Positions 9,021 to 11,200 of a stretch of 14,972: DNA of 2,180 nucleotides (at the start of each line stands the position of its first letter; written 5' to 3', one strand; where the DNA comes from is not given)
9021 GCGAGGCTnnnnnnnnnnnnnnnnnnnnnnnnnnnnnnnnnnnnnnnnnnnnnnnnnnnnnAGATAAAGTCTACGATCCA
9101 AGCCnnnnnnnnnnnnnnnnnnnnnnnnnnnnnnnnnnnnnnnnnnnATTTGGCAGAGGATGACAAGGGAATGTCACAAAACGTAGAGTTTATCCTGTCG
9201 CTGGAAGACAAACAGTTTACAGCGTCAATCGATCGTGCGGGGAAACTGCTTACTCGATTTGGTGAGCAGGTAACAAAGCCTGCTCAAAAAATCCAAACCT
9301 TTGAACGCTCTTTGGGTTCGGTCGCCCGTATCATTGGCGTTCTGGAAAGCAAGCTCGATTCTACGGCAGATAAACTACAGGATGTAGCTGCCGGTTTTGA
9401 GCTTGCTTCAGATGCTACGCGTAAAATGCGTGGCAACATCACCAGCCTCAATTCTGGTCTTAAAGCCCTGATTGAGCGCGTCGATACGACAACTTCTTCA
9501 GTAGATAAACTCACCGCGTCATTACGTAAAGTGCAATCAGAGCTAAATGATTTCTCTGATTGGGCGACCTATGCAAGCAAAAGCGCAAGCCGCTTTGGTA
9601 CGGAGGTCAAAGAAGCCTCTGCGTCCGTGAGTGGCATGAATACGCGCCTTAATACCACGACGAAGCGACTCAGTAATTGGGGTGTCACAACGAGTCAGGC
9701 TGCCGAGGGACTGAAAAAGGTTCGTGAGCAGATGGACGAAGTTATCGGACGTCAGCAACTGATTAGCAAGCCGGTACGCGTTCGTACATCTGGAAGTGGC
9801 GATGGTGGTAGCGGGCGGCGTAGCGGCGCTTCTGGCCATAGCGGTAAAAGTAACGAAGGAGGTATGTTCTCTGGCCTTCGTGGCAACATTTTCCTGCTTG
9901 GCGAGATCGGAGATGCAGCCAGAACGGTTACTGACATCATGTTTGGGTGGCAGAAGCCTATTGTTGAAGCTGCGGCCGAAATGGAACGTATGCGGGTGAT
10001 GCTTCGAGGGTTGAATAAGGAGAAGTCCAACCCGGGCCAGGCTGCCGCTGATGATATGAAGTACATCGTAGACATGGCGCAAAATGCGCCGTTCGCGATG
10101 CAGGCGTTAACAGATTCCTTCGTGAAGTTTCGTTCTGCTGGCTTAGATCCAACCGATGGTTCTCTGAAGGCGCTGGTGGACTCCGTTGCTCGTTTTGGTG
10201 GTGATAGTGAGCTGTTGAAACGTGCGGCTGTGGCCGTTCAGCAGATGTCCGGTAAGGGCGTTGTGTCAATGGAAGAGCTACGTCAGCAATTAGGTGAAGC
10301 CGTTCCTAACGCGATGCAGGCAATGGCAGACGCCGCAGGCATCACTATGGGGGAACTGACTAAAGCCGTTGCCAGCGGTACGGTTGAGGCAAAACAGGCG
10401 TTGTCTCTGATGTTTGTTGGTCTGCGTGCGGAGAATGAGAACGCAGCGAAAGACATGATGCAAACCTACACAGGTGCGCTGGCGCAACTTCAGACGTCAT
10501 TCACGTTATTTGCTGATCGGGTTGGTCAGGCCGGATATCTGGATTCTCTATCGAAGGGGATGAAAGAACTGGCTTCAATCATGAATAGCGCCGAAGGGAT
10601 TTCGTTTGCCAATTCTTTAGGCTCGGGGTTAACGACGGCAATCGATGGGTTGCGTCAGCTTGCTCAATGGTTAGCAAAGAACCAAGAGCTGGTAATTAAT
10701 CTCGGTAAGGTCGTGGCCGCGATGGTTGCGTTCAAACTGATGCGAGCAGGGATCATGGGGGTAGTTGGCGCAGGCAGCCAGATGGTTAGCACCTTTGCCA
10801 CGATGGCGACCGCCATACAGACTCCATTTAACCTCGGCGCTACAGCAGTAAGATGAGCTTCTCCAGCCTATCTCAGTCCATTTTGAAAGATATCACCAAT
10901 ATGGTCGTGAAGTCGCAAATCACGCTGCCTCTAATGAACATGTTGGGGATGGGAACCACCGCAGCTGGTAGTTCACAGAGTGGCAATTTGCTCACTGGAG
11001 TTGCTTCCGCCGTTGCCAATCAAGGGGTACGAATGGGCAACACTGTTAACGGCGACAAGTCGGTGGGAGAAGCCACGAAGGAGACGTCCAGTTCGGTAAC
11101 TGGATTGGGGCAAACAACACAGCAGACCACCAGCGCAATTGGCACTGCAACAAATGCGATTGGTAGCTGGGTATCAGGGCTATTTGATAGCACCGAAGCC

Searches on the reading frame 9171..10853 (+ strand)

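Call 77: search_protein_families(library=pfam, proteins=[window:9171-10853:+])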
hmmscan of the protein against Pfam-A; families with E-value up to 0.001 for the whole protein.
window:9171-10853:+ (561 aa): 5 families
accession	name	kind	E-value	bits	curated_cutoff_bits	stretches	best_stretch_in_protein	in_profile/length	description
PF20155.4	TMP_3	-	1.1e-28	100.7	41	1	264-451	3-190/192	Tape measure protein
PF07889.17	DUF1664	-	0.00012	22.5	34.6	0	83-162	47-119/124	Protein of unknown function (DUF1664)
PF20667.3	Sec10_N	-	0.0004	20.9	27.4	0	117-206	14-104/118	Exocyst complex component Sec10, N-terminal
PF01442.23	Apolipoprotein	-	0.00057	20.1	90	0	79-191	57-159/190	Apolipoprotein A1/A4/E domain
PF06009.19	Laminin_II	-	0.0008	19.9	33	0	102-169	10-77/138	Laminin Domain II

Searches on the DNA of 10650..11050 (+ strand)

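Call 71: search_dna_similar(query=window:10650-11050:+, collection=plasmids, mode=near, max_rows=8)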
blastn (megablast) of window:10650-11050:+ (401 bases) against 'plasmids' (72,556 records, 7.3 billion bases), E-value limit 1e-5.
Records with a match: 201; places in all: 382; records where one place covers at least 80% of the query: 0.
Best place of each record, by identity: >=99% 129; 95-99% 66; 90-95% 6.
By first word of the organism name: Escherichia 194; Shigella 6; uncultured 1.
By predicted mobility (MOB-suite, as given by PLSDB): non-mobilizable 197; mobilizable 3; conjugative 1.
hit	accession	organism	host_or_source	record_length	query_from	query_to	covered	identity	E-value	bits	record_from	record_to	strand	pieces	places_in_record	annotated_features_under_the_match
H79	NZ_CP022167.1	Escherichia coli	Homo sapiens,urine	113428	1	202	50%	100.0%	6e-101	374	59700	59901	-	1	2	none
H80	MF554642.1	uncultured bacterium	-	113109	1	202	50%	100.0%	6e-101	374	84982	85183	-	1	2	Mu-like prophage FluMu protein gp42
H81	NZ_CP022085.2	Escherichia coli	Homo sapiens,stool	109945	1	202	50%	100.0%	6e-101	374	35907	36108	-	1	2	tape measure protein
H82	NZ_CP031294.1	Escherichia coli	Homo sapiens,blood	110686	1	202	50%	100.0%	6e-101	374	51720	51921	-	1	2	tape measure protein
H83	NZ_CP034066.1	Shigella sonnei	Homo sapiens,stool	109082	1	202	50%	100.0%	6e-101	374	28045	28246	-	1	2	tape measure protein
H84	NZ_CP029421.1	Escherichia coli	whole organism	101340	1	202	50%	100.0%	6e-101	374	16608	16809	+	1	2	tape measure protein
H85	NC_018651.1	Escherichia coli O104:H4 str. 2009EL-2050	-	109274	1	202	50%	100.0%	6e-101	374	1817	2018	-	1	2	none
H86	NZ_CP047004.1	Escherichia coli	chicken,whole organism,intestinal and ...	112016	1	202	50%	100.0%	6e-101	374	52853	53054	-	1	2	tape measure protein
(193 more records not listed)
